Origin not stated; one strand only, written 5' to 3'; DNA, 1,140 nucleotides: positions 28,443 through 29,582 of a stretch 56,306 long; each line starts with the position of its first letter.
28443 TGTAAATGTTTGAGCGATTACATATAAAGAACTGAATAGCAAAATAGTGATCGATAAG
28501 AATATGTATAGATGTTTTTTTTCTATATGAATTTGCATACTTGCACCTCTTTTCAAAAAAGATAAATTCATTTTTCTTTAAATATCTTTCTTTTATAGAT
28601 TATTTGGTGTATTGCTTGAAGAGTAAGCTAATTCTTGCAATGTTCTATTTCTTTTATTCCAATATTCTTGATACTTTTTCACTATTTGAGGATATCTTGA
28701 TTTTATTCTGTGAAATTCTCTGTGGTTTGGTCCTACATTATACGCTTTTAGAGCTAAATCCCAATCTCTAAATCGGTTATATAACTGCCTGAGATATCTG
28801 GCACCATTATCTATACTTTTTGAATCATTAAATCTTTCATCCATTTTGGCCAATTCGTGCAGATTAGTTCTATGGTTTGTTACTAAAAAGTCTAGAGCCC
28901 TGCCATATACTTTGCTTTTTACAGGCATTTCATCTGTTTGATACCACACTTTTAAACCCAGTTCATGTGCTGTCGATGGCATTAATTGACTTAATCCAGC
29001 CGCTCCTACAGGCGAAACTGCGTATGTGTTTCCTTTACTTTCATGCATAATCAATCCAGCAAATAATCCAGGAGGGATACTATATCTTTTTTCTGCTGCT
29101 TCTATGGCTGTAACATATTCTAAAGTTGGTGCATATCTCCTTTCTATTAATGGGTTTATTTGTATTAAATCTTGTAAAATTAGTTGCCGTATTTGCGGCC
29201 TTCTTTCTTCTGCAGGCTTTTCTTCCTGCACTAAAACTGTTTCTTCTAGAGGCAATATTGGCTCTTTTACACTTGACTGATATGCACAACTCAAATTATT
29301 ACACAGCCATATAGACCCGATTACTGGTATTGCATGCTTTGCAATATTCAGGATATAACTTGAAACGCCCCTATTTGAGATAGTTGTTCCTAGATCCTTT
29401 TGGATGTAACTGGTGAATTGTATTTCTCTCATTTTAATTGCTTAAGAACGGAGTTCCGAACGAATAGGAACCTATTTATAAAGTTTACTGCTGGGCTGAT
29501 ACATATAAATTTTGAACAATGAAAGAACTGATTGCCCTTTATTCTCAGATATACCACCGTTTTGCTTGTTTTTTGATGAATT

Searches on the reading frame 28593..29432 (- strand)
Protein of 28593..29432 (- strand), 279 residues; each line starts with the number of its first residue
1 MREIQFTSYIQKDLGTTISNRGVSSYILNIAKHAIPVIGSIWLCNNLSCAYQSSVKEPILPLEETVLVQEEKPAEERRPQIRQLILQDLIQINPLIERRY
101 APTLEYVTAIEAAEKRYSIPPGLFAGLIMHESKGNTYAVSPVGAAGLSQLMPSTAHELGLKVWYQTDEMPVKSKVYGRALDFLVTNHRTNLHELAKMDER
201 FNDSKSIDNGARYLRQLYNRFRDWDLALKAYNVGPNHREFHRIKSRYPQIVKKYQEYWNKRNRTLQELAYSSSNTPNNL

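Call 5: search_protein_families(library=pfam, proteins=[window:28593-29432:-], max_evalue=0.01)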
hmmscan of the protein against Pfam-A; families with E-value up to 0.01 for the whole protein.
window:28593-29432:- (279 aa): 1 family
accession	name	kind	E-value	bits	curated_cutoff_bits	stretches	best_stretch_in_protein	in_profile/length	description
PF01464.25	SLT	-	2.6e-24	85.5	21.3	2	109-169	2-62/117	Transglycosylase SLT domain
